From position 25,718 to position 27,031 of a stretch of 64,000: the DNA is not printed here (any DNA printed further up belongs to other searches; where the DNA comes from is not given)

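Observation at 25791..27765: AT-rich 2-kb islet inserted between an epimerase operon and lgt, encoding a PD-(D/E)xK nuclease and an unrecognisable 309-aa partner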

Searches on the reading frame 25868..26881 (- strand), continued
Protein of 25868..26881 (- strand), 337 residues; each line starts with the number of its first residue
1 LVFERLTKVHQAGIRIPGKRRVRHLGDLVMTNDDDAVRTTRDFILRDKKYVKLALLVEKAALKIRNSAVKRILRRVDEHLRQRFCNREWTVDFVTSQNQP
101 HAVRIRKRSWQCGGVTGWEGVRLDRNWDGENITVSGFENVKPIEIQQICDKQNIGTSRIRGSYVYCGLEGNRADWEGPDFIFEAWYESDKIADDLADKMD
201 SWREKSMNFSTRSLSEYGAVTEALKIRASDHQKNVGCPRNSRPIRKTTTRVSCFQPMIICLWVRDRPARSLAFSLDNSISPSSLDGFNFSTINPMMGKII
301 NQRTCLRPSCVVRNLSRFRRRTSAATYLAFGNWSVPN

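Call 21: search_protein_families(library=ncbifam, proteins=[L003:6975-9050:+, L003:9240-9989:+, L003:10001-10552:+, L003:10594-11589:+], max_evalue=0.1)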
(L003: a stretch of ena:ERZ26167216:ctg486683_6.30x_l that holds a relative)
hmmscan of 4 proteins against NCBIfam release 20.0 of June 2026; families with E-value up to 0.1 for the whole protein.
L003:6975-9050:+ (691 aa): 55 families (the best 25 are shown)
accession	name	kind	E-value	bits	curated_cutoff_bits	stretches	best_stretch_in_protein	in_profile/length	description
NF042959.1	IteA_antiphage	equivalog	8.5e-23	81.1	510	2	483-626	114-261/367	anti-phage ATPase IteA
TIGR01243.1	CDC48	subfamily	1.3e-15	56.8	802.65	1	496-613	490-615/733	CDC48 family AAA ATPase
NF003069.1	PRK03992.1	subfamily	7.1e-13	48.4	500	1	496-613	168-295/379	proteasome-activating nucleotidase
NF041006.2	cell_div_CdvC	equivalog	3.6e-12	45.9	650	1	487-619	129-272/370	cell division protein CdvC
TIGR01242.2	TIGR01242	subfamily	8.9e-12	44.6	500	1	497-612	152-277/362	proteasome-activating nucleotidase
NF003229.0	PRK04195.1-5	equivalog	2.8e-11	42.8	280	2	495-598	46-143/413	replication factor C large subunit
NF047747.1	PrtsmActNtasePan2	equivalog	6.6e-11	42.1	700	1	478-576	169-269/397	proteasome-activating nucleotidase Pan2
NF047748.1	PrtsmActNtasePan1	equivalog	3.8e-10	39.4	750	1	496-609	185-306/405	proteasome-activating nucleotidase Pan1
TIGR03689.1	pup_AAA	equivalog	1.8e-09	36.8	504.75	1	497-632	220-377/512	proteasome ATPase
TIGR03922.1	T7SS_EccA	equivalog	4.5e-09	35.4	466.65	1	496-589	315-413/557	type VII secretion AAA-ATPase EccA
TIGR01241.2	FtsH_fam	equivalog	8.5e-08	31.4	600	2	485-618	186-330/598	ATP-dependent zinc metalloprotease FtsH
TIGR02928.1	TIGR02928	subfamily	5.8e-06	25.4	181.3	1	233-272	27-65/366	orc1/cdc6 family replication initiation protein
NF003226.0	PRK04195.1-1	equivalog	4.5e-05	22.6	588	1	224-282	17-75/405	replication factor C large subunit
NF008004.0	PRK10733.1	equivalog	4.9e-05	21.5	1008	1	495-615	187-317/644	ATP-dependent zinc metalloprotease FtsH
NF038214.1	IS21_help_AAA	equivalog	5.7e-05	22.9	200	0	221-268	65-111/232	IS21-like element helper ATPase IstB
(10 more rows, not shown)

L003:9240-9989:+ (249 aa): 0 families

L003:10001-10552:+ (183 aa): 1 family
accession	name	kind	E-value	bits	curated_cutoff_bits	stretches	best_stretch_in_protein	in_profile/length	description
TIGR01711.1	gspJ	equivalog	0.08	12.7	64.85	0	36-77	135-176/192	type II secretion system minor pseudopilin GspJ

L003:10594-11589:+ (331 aa): 1 family
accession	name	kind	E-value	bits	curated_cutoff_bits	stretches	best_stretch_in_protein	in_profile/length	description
NF007569.0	PRK10200.1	equivalog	0.019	14.7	417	1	123-192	56-126/230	aspartate/glutamate racemase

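Call 36: predict_structure(alignment_id=A4)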
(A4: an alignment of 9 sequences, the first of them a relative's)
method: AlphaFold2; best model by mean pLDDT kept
length: 185 residues; sequences in the alignment: 9
mean_pLDDT: 62.0   pTM: 0.58
mean pLDDT of the five models: 62.0, 58.2, 55.1, 49.6, 43.4
residues with pLDDT >= 90: 0; 70-90: 59; 50-70: 85; < 50: 41
segments of 3 or more residues with pLDDT < 50: 1-4, 14-16, 19-32, 144-147, 150-153, 183-185
pLDDT, mean of each block of 10 residues (from residue 1): 46 49 40 55 71 77 76 75 59 66 64 74 70 79 52 48 60 61 49
secondary structure, 60 per line:
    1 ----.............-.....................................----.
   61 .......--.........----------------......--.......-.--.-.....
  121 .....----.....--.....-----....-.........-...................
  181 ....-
elements in order: H5-17 H19-55 E60-67 E70-78 E95-100 E103-109 H116-125 E130-134 E137-141 H147-150 H152-160 H162-184

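Call 37: search_protein_representatives(alignment_id=A4)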
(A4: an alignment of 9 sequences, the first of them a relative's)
Query: 9 sequences, 184 profile positions. Proteins with E-value up to 0.001 (for the whole library): 31; up to 1e-10: 14; up to 1e-30: 6. The best 31 are listed.
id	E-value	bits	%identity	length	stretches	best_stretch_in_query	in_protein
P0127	1.4e-93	327.9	-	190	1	1-184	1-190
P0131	1.2e-62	227.1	-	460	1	8-183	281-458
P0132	1.5e-53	197.5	-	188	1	1-183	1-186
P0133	1.7e-45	171.2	-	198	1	1-183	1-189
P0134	1.8e-44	167.9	-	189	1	1-183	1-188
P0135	3.9e-39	150.5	-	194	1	2-183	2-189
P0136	8.2e-28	113.6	-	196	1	1-182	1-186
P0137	1.1e-23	100.2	-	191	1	3-183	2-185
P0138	1.4e-19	86.7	-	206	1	4-183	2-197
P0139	2.1e-17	79.7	-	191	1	2-184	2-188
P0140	1.1e-16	77.3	-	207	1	4-183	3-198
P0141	5.7e-15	71.7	-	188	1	1-183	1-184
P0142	4.8e-14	68.7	-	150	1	1-112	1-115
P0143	9.8e-13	64.4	-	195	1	1-184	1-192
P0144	1.2e-09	54.3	-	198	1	1-180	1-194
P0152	2.3e-05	40.4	-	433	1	8-183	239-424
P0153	3.1e-05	40.0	-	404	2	4-67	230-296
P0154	7.5e-05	38.7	-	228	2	4-181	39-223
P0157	3.4e-04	36.6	-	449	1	4-181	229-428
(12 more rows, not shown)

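Call 38: search_protein_families(library=padloc, proteins=[P0131, P0152, P0153, P0157, P0154, P0133, P0138], max_evalue=0.01)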
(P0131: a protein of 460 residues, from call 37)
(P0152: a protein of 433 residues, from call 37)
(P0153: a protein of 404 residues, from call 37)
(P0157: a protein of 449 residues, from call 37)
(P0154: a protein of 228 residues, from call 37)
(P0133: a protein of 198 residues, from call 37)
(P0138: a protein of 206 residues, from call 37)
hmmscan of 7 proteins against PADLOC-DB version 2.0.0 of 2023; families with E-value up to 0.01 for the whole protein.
P0131 (460 aa): 10 families
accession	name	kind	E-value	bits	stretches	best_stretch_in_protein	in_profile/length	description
PDLC04980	PDC-S26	-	2.4e-24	84.4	1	53-389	18-319/389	-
PDLC04983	PDC-S26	-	1.8e-23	81.6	1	51-329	20-267/413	-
PDLC04974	PDC-S26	-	6.5e-20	69.7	1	53-328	19-270/401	-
PDLC04977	PDC-S26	-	1.4e-09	35.6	1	65-162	29-130/400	-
PDLC04972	PDC-S26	-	3.6e-08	31.1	1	66-163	31-130/397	-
PDLC04976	PDC-S26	-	3e-07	27.9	1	55-207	21-169/451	-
PDLC04969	PDC-S26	-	1.1e-06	25.9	1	72-159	37-117/367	-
PDLC04975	PDC-S26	-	4.4e-05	21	1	80-157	38-108/351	-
PDLC04981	PDC-S26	-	0.00016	19.1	1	80-160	40-114/358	-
PDLC04971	PDC-S26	-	0.0012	15.7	1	57-161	26-140/415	-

P0152 (433 aa): 13 families
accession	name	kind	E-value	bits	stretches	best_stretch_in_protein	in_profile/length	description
PDLC04980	PDC-S26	-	6.3e-33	112.7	1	46-410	42-376/389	-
PDLC04983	PDC-S26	-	9.9e-33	112.1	1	45-421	45-407/413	-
PDLC04974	PDC-S26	-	8.1e-24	82.6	1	43-295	41-274/401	-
PDLC04977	PDC-S26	-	2.5e-11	41.3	1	51-166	46-165/400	-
PDLC04972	PDC-S26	-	2.1e-10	38.5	1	45-165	41-163/397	-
PDLC04975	PDC-S26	-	2.4e-08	31.7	1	44-148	31-126/351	-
PDLC04981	PDC-S26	-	6.3e-08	30.3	1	47-148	36-129/358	-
PDLC04982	PDC-S26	-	5.7e-06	23.8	1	46-147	35-140/392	-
PDLC04969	PDC-S26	-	1.4e-05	22.3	1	46-144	40-129/367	-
PDLC04976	PDC-S26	-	0.00015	19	1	49-146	47-141/451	-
PDLC04971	PDC-S26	-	0.0035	14.2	1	43-146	42-153/415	-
PDLC04973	PDC-S26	-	0.0037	14.6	1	43-148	50-149/394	-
PDLC04970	PDC-S26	-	0.0079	13.4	0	47-148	41-136/373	-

P0153 (404 aa): 11 families
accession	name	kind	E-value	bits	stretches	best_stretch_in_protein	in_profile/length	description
PDLC04980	PDC-S26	-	3.8e-27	93.6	1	52-398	42-382/389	-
PDLC04983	PDC-S26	-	3.4e-26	90.6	1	24-282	22-265/413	-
PDLC04974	PDC-S26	-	3.5e-22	77.2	1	55-281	48-268/401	-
PDLC04977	PDC-S26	-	7.2e-15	53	1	52-229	41-216/400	-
PDLC04972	PDC-S26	-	2.2e-13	48.3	1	52-177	42-171/397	-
PDLC04976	PDC-S26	-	2.7e-08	31.3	1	20-167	15-167/451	-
PDLC04975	PDC-S26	-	2.6e-07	28.3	1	64-148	45-126/351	-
PDLC04981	PDC-S26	-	1.2e-06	26.2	1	64-148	47-129/358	-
PDLC04969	PDC-S26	-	4.5e-06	24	1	50-131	38-117/367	-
PDLC04971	PDC-S26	-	5.8e-05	20.1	1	52-165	45-172/415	-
PDLC04970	PDC-S26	-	0.0087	13.3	0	64-128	52-117/373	-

P0157 (449 aa): 13 families
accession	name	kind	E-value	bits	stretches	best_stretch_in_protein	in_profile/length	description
PDLC04983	PDC-S26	-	1.2e-32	111.8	1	27-426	27-406/413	-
PDLC04980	PDC-S26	-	8.8e-28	95.7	1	1-419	1-379/389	-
PDLC04974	PDC-S26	-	2.1e-24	84.5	1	5-424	6-388/401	-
PDLC04972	PDC-S26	-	4.3e-16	57.2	1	33-163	29-164/397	-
PDLC04977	PDC-S26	-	3e-15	54.2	1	33-161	28-163/400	-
PDLC04976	PDC-S26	-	1e-12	45.9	1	49-142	49-143/451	-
PDLC04981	PDC-S26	-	3.4e-11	41.1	1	45-160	36-149/358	-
PDLC04969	PDC-S26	-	2.3e-09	34.8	1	42-123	38-115/367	-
PDLC04975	PDC-S26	-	5.4e-09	33.8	1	53-154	42-138/351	-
PDLC04971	PDC-S26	-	1.5e-08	31.9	1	30-157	29-171/415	-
PDLC04973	PDC-S26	-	2.3e-05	21.9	1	51-168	60-178/394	-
PDLC04970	PDC-S26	-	0.00091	16.5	1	52-157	48-153/373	-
PDLC04982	PDC-S26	-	0.0038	14.5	0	45-122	36-122/392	-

P0154 (228 aa): 0 families

P0133 (198 aa): 0 families

P0138 (206 aa): 0 families

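Call 39: search_protein_families(library=pfam, proteins=[P0131, P0152, P0153, P0157, P0154, P0133, P0138], max_evalue=0.01)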
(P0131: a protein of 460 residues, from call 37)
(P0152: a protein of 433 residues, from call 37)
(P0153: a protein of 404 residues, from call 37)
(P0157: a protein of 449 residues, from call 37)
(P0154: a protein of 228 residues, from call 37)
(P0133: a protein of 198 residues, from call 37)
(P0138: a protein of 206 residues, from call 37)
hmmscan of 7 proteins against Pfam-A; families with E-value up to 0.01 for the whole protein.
P0131 (460 aa): 1 family
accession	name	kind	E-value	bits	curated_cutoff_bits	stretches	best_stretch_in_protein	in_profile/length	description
PF14281.12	PDDEXK_4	-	1.4e-15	58.2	22.3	1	66-246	4-169/183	PD-(D/E)XK nuclease superfamily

P0152 (433 aa): 1 family
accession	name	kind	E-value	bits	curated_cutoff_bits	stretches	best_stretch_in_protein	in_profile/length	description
PF14281.12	PDDEXK_4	-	4.9e-20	72.7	22.3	1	44-220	10-181/183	PD-(D/E)XK nuclease superfamily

P0153 (404 aa): 1 family
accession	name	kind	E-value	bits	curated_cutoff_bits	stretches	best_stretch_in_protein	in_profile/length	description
PF14281.12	PDDEXK_4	-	6.3e-13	49.5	22.3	1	52-168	12-136/183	PD-(D/E)XK nuclease superfamily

P0157 (449 aa): 1 family
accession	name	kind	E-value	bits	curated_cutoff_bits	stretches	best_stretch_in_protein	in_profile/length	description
PF14281.12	PDDEXK_4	-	6.2e-23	82.1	22.3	1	36-196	2-166/183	PD-(D/E)XK nuclease superfamily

P0154 (228 aa): 0 families

P0133 (198 aa): 0 families

P0138 (206 aa): 0 families

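Call 43: find_encoding_contigs(protein=P0157, flank=7000, max_places=2)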
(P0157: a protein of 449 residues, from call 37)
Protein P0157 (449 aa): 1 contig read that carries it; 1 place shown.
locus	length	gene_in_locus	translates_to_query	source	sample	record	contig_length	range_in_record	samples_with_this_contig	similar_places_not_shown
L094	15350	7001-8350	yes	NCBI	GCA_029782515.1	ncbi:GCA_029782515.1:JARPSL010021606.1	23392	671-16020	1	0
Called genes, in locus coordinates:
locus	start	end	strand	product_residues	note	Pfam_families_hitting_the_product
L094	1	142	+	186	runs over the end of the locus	-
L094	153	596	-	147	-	-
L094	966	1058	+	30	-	-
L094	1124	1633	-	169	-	PF00293:NUDIX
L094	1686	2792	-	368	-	PF01571:GCV_T, PF08669:GCV_T_C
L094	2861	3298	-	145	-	PF00254:FKBP_C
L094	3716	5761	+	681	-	PF13191:AAA_16 (faint), PF13401:AAA_22 (faint), PF13238:AAA_18 (faint), PF13521:AAA_28 (faint), PF05496:RuvB_N (faint), PF02367:TsaE (faint), PF00004:AAA, PF00004:AAA, +9 more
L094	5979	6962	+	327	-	PF13280:WYL, PF25583:WCX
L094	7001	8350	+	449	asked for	PF14281:PDDEXK_4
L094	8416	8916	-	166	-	PF00583:Acetyltransf_1, PF13508:Acetyltransf_7, PF13673:Acetyltransf_10 (weak)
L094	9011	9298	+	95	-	-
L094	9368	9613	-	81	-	-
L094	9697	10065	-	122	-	-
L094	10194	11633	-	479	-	PF00034:Cytochrom_C (weak), PF13442:Cytochrome_CBB3, PF00034:Cytochrom_C, PF13442:Cytochrome_CBB3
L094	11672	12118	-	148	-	PF13442:Cytochrome_CBB3, PF00034:Cytochrom_C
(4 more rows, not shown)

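Call 56: fold_search(model_id=the predicted structure, library=pdb)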
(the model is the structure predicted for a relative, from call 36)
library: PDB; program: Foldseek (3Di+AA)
matches with E <= 10: 633; with E <= 0.001: 0
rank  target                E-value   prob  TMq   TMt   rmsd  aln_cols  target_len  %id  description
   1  8q8o_A                4.4e-02  0.72  0.31  0.38  11.9       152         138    9  PA14_16140 protein: the regulator of an operon involved in the biofilm formation in PA14 P. aeruginosa (released 2024-02-28)
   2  8q8o_B                5.0e-02  0.72  0.30  0.38  11.4       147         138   10  PA14_16140 protein: the regulator of an operon involved in the biofilm formation in PA14 P. aeruginosa (released 2024-02-28)
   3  1ge9_MODEL_1_A        1.3e-01  0.15  0.20  0.20  17.1       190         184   14  SOLUTION STRUCTURE OF THE RIBOSOME RECYCLING FACTOR (released 2001-05-16)
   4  2xga_B                2.0e-01  0.25  0.24  0.30   7.3       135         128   10  MTSL spin-labelled Shigella Flexneri Spa15 (released 2010-12-01)
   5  3tu3_A                2.9e-01  0.14  0.20  0.28  11.3       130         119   15  1.92 Angstrom resolution crystal structure of the full-length SpcU in complex with full-length ExoU from the type III  (released 2012-05-23)
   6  7t31_B                3.1e-01  0.13  0.19  0.09  18.1       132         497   10  X-ray Structure of Clostridiodies difficile PilW (released 2022-10-19)
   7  3i1a_A                3.1e-01  0.09  0.15  0.10  11.6       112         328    8  Crystal Structure of apo Spectinomycin Phosphotransferase, APH(9)-Ia (released 2010-01-19)
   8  1xkp_B                3.3e-01  0.23  0.23  0.32  10.8       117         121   10  Crystal structure of the virulence factor YopN in complex with its heterodimeric chaperone SycN-YscB (released 2005-03-22)
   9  7t31_A                3.3e-01  0.16  0.23  0.10  18.1       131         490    8  X-ray Structure of Clostridiodies difficile PilW (released 2022-10-19)
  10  4z20_A                3.5e-01  0.10  0.18  0.13  15.3       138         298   11  Crystal Structure of Meganuclease I-SmaMI Bound to Uncleaveable DNA with a TTGT Central Four (released 2016-03-30)
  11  6bcn_C                3.9e-01  0.21  0.20  0.14  13.5       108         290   13  I-LtrI E184D bound to cognate substrate (pre-cleavage complex) (released 2018-10-24)
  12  1ry9_A                3.9e-01  0.18  0.24  0.31   8.3       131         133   11  Spa15, a Type III Secretion Chaperone from Shigella flexneri (released 2004-04-27)
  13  2xga_A                4.1e-01  0.15  0.22  0.28   7.1       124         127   11  MTSL spin-labelled Shigella Flexneri Spa15 (released 2010-12-01)
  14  5e63_A                4.1e-01  0.13  0.20  0.14  15.1       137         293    6  K262A mutant of I-SmaMI (released 2016-01-13)
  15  3w1h_A                4.4e-01  0.14  0.24  0.12  11.6       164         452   11  Crystal structure of the selenocysteine synthase SelA from Aquifex aeolicus (released 2013-06-05)
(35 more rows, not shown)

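Call 59: find_related_loci(query=A4, collection=metagenome_contigs, flank=6000)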
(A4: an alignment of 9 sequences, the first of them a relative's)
Query A4 (185 aa) in metagenome_contigs; peptide patterns used: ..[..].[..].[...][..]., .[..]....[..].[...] (x = any residue, [..] = any of these).
113 stretches matched a pattern, but none encodes a relative of the query by tblastn (E <= 1e-3).

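Call 60: predict_structure(alignment_id=A5)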
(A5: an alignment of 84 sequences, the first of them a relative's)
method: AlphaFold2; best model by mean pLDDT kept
length: 460 residues; sequences in the alignment: 84
mean_pLDDT: 69.6   pTM: 0.54
mean pLDDT of the five models: 69.6, 67.7, 67.6, 67.6, 65.9
residues with pLDDT >= 90: 123; 70-90: 101; 50-70: 122; < 50: 114
segments of 3 or more residues with pLDDT < 50: 1-3, 62-73, 274-278, 342-347, 356-426, 457-460
pLDDT, mean of each block of 10 residues (from residue 1): 54 83 86 75 69 62 44 71 95 92 89 89 97 96 96 88 58 83 96 94 81 94 85 92 90 91 84 53 56 51 59 68 69 62 50 52 40 34 42 43 38 32 46 57 65 51
secondary structure, 60 per line:
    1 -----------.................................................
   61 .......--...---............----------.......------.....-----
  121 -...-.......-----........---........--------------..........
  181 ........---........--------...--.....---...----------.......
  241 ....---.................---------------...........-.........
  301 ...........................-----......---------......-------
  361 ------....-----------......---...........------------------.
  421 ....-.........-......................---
elements in order: H12-67 H76-87 H98-104 H111-115 E126-132 E138-145 E149-156 H171-188 E192-199 H213-217 E221-223 H234-244 H248-264 H280-290 H292-327 E333-338 E348-353 E367-370 H382-387 H391-401 H420-424 H426-434 H436-457

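Call 64: fold_search(model_id=the predicted structure, library=pdb)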
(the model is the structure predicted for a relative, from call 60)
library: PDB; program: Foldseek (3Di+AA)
matches with E <= 10: 291; with E <= 0.001: 0
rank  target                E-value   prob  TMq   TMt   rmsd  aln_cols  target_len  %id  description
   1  2vld_A                6.1e-02  0.99  0.15  0.29   3.3        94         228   19  crystal structure of a repair endonuclease from Pyrococcus abyssi (released 2009-05-19)
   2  2vld_B                1.3e-01  0.98  0.15  0.29   3.4        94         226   19  crystal structure of a repair endonuclease from Pyrococcus abyssi (released 2009-05-19)
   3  5lhc_A                1.5e-01  0.18  0.14  0.12  16.4       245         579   11  The structure of D456A mutant of Nt.BspD6I nicking endonuclease at 0.24 nm resolution . (released 2017-08-16)
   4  8ps5_A                1.9e-01  0.16  0.13  0.15  16.4       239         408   12  Escherichia coli SduA complex bound to DNA (released 2025-01-22)
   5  6wxw_A                2.8e-01  0.77  0.15  0.18   4.6       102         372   14  crystal structure of apo Card1 (released 2020-12-30)
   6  9nxx_B                3.0e-01  0.16  0.14  0.17  17.0       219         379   13  LmuA_conformation 1 (released 2025-12-17)
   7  3bm3_A                3.0e-01  0.15  0.16  0.25  18.7       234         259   12  Restriction endonuclease PspGI-substrate DNA complex (released 2008-09-16)
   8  8q3y_A                3.3e-01  0.57  0.14  0.15   7.3       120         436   13  Crystal structure of apo Can2 from Thermoanaerobacter brockii (released 2023-11-22)
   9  9ibq_A                3.3e-01  0.13  0.14  0.20  13.0       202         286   12  Structure of BstEII with DNA substrate (released 2026-03-04)
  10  8q41_B                3.5e-01  0.54  0.16  0.17   6.1       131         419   11  Crystal structure of Can2 (E341A) bound to cA4 and TTTAAA ssDNA (released 2023-11-22)
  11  8q44_B                4.4e-01  0.47  0.16  0.16   6.4       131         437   11  Crystal structure of cA4-bound Can2 (E364R) in complex with oligo-T DNA (released 2023-11-22)
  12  4dap                  4.9e-01  0.23  0.15  0.25   8.6       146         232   13  The structure of Escherichia coli SfsA (released 2013-08-14)
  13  5liq_B                5.2e-01  0.16  0.17  0.14  15.7       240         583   10  The structure of C160S,C508S,C578S mutant of Nt.BspD6I nicking endonuclease at 0.185 nm resolution . (released 2017-08-02)
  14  8q42_B                5.5e-01  0.35  0.16  0.17   8.2       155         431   13  Crystal structure of cA4-bound Can2 (E341A) in complex with oligo-A DNA (released 2023-11-22)
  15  8q43_A                6.6e-01  0.25  0.15  0.17   8.2       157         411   11  Crystal structure of cA4-bound Can2 (E341A) in complex with oligo-C DNA (released 2023-11-22)
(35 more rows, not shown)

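Call 68: search_solved_structures(query=L003:6975-9050:+, max_evalue=0.00001)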
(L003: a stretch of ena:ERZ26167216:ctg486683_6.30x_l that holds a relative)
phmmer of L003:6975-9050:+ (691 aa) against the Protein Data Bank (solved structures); distinct sequences matched with E-value up to 0.00001: 215 (the best 60 are shown).
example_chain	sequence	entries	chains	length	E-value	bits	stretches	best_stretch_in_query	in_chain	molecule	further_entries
5vc7_A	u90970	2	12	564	9e-23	83.9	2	488-630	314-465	VCP-like ATPase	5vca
5g4g_A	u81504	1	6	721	2.1e-22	82.7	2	488-629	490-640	VCP-LIKE ATPASE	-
5g4f_A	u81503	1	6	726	2.1e-22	82.7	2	488-629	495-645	VCP-LIKE ATPASE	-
9bji_A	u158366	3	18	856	5.8e-22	81.2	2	475-633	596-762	Nuclear valosin-containing protein-like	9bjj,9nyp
7wd3_A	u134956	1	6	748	1.5e-21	79.9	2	479-623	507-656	ATPase family gene 2 protein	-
7nku_A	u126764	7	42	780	1.7e-21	79.7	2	479-623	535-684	ATPase family gene 2 protein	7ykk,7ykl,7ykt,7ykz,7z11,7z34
7wbb_A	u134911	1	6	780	9.2e-21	77.3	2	479-623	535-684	AFG2 isoform 1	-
8rhn_K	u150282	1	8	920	5.4e-20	74.7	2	495-644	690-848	ATPase family gene 2 protein homolog A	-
6chs_H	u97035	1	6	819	1.3e-19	73.5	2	495-613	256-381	Putative cell division control protein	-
9lgo_A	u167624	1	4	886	3.1e-19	72.2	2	495-644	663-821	ATPase family gene 2 protein homolog A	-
6oaa_B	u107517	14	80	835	7.5e-19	70.9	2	495-612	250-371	Cell division control protein 48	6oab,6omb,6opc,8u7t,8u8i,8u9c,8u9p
8dar_A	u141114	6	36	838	7.5e-19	70.9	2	495-612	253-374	Cell division control protein 48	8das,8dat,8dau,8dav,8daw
6oa9_A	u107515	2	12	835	1.8e-18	69.7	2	495-612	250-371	Cell division control protein 48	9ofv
7wub_D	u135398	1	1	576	3.4e-18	68.8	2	495-612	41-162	Transitional endoplasmic reticulum ATPase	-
6mck_A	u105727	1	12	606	4.1e-18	68.5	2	495-612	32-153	Transitional endoplasmic reticulum ATPase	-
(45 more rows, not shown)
